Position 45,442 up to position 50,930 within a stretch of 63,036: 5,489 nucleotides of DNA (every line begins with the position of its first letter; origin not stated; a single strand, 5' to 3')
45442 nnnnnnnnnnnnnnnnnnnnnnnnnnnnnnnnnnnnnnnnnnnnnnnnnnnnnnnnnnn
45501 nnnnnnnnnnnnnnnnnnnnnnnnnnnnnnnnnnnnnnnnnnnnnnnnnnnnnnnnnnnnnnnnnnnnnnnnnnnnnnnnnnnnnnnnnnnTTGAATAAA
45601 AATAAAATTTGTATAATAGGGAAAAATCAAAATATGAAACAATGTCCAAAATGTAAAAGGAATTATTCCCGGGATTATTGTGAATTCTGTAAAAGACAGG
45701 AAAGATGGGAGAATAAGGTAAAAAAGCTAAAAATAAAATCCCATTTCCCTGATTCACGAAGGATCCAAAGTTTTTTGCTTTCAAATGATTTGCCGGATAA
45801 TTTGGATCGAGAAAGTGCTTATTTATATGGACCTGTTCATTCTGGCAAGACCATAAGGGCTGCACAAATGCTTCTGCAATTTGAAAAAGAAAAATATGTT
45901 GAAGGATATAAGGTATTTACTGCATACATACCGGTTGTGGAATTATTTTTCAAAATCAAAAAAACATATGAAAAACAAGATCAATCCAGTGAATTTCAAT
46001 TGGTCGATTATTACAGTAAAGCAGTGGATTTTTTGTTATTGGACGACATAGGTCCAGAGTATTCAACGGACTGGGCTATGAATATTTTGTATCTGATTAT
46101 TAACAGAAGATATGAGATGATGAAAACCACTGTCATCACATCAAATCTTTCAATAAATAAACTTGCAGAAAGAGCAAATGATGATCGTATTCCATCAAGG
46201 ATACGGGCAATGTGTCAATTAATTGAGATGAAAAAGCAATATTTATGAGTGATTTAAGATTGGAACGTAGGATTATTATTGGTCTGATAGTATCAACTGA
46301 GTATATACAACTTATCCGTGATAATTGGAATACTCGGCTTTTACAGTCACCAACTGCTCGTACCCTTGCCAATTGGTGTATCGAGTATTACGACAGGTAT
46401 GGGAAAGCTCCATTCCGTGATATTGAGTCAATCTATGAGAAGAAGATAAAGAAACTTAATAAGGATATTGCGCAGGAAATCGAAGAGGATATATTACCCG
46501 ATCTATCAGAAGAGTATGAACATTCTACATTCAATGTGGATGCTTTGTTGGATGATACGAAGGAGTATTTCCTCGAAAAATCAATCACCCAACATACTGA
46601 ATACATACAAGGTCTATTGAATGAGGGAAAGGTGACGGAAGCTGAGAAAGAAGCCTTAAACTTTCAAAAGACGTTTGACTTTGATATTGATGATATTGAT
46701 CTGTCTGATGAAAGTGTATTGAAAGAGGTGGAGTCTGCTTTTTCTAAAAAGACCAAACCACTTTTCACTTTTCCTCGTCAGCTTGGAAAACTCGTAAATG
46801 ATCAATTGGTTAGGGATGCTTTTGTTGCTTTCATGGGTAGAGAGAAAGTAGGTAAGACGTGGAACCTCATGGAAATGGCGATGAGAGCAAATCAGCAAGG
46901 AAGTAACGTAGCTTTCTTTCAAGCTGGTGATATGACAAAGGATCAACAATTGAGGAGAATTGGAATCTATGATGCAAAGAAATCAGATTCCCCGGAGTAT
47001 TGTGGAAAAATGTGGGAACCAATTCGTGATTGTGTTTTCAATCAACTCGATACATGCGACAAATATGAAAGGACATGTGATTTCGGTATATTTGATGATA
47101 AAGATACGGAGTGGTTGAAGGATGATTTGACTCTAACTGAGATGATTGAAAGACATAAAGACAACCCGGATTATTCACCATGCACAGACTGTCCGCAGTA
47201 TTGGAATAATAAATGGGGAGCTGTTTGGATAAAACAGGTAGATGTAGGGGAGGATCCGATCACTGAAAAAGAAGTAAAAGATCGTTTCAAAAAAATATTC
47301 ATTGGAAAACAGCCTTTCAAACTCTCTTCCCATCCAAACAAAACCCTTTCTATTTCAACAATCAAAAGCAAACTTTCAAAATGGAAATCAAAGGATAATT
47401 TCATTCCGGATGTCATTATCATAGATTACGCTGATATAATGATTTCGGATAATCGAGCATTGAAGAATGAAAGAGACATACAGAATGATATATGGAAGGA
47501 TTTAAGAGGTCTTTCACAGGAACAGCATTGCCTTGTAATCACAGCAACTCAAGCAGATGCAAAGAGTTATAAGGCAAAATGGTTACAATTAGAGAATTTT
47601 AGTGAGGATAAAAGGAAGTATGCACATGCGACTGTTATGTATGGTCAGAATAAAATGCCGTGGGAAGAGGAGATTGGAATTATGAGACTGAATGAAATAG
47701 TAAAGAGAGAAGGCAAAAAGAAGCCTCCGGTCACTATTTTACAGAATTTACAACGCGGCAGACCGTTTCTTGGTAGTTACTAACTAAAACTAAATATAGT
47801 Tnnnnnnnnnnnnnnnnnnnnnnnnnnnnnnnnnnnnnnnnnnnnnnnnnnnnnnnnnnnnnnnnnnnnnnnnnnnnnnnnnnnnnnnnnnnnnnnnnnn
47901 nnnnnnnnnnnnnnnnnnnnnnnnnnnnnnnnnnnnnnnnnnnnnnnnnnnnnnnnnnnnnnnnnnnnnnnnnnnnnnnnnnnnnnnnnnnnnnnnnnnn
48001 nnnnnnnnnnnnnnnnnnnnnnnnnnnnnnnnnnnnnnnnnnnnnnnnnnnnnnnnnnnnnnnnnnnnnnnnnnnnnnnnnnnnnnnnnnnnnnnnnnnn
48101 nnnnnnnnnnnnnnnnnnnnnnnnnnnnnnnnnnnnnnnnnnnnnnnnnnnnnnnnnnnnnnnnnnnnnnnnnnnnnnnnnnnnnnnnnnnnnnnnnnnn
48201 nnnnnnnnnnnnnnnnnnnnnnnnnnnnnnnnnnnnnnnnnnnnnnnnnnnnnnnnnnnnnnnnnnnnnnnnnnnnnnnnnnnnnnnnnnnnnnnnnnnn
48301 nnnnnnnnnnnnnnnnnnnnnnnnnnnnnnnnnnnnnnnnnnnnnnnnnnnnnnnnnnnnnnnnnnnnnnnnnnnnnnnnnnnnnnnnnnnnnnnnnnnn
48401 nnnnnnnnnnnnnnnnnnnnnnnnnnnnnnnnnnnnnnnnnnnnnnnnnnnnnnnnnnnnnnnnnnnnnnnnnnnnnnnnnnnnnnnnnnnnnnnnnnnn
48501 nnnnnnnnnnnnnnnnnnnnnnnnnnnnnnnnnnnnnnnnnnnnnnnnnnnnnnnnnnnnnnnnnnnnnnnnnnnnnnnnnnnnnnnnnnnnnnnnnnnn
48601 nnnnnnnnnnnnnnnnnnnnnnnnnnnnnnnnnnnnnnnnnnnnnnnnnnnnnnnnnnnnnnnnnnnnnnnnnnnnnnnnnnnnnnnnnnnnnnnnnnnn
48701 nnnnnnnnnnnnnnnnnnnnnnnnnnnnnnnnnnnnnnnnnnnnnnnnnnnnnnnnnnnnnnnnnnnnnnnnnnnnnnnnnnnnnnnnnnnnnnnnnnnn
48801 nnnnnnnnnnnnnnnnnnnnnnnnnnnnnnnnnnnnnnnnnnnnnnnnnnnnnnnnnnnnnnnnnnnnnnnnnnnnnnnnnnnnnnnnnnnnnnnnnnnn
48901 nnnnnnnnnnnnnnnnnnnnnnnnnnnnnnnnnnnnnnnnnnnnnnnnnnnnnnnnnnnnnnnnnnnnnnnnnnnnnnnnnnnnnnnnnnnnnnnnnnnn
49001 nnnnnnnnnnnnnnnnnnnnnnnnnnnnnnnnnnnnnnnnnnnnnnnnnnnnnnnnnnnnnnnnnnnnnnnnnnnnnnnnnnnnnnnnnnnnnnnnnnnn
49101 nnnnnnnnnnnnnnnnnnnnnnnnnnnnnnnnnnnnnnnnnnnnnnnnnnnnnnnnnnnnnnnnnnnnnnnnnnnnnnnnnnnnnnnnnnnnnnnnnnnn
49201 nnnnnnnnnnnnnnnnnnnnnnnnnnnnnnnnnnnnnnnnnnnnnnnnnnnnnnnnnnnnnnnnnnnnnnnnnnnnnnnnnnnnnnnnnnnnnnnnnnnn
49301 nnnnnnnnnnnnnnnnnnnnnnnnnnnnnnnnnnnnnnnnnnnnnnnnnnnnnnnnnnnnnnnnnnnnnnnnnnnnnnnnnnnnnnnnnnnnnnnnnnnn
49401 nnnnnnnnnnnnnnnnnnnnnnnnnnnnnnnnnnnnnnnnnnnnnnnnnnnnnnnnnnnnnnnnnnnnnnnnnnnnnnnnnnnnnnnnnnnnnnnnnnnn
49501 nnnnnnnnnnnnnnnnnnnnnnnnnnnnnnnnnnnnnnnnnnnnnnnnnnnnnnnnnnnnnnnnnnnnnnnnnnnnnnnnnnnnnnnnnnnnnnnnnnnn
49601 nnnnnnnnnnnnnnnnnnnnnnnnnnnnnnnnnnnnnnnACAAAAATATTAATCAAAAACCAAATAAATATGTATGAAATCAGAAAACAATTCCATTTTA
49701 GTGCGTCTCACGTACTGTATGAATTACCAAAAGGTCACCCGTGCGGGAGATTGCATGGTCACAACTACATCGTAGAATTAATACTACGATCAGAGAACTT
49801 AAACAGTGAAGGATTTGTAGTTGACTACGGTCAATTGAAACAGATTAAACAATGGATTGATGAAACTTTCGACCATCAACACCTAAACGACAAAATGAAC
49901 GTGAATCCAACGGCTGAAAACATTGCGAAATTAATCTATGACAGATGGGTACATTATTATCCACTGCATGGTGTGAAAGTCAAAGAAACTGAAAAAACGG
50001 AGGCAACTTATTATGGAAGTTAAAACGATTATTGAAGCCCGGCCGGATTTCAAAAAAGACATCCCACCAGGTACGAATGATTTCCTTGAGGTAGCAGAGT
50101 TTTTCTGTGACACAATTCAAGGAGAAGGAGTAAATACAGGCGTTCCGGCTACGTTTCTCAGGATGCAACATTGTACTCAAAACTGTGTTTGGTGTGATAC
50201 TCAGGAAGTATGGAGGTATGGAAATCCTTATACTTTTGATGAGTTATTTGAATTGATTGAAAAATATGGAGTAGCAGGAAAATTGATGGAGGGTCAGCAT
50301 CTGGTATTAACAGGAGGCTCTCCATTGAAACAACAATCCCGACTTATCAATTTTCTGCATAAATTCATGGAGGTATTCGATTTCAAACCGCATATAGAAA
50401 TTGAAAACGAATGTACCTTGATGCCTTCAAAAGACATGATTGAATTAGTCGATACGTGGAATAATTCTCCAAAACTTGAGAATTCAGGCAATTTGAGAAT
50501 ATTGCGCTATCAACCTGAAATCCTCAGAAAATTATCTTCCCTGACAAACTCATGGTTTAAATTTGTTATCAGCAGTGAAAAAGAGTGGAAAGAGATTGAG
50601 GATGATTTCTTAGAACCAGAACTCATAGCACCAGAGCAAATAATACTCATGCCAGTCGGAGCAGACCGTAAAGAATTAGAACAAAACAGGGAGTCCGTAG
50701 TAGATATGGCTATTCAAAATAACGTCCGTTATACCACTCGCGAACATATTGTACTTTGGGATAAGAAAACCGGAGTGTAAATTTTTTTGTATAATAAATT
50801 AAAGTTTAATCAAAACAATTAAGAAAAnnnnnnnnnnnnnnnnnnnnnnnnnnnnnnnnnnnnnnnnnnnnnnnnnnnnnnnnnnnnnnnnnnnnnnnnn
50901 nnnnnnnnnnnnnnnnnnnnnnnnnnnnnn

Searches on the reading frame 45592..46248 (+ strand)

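Call 72: search_protein_families(library=pfam, proteins=[window:45592-46248:+], max_evalue=0.001)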
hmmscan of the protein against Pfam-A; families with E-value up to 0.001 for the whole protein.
window:45592-46248:+ (218 aa): 1 family
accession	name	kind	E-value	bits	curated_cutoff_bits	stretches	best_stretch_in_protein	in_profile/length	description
PF01695.23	IstB_IS21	-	1.4e-07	31.7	24.1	1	73-200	92-208/238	IstB-like ATP binding protein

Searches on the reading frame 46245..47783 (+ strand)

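Call 72: search_protein_families(library=pfam, proteins=[window:46245-47783:+], max_evalue=0.001)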
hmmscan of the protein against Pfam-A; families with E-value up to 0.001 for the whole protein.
window:46245-47783:+ (512 aa): 1 family
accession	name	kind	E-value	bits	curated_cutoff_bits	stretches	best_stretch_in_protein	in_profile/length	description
PF03796.21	DnaB_C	-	9.1e-08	32.2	27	1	363-437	107-178/255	DnaB-like helicase C terminal domain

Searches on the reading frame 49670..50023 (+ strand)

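Call 72: search_protein_families(library=pfam, proteins=[window:49670-50023:+], max_evalue=0.001)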
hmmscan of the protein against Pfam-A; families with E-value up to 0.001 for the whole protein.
window:49670-50023:+ (117 aa): 1 family
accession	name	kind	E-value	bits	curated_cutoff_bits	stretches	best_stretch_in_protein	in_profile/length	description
PF01242.24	PTPS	-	1.8e-31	109.1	22.4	1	3-116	1-120/121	6-pyruvoyl tetrahydropterin synthase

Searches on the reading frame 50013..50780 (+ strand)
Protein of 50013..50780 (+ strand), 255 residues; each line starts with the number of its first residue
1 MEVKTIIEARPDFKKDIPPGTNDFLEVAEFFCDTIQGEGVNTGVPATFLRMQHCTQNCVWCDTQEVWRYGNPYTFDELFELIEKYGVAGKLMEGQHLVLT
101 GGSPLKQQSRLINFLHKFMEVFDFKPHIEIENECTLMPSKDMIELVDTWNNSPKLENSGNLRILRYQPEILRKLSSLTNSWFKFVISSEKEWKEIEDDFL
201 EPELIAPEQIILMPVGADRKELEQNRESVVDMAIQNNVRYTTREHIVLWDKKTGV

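Call 72: search_protein_families(library=pfam, proteins=[window:50013-50780:+], max_evalue=0.001)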
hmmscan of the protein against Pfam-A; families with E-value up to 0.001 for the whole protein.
window:50013-50780:+ (255 aa): 2 families
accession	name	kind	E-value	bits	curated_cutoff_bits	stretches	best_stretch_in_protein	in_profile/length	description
PF13353.11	Fer4_12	-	6.2e-07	30.2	22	1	35-123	1-82/137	4Fe-4S single cluster domain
PF04055.27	Radical_SAM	-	0.00023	21.8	29.5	1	52-107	5-59/166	Radical SAM superfamily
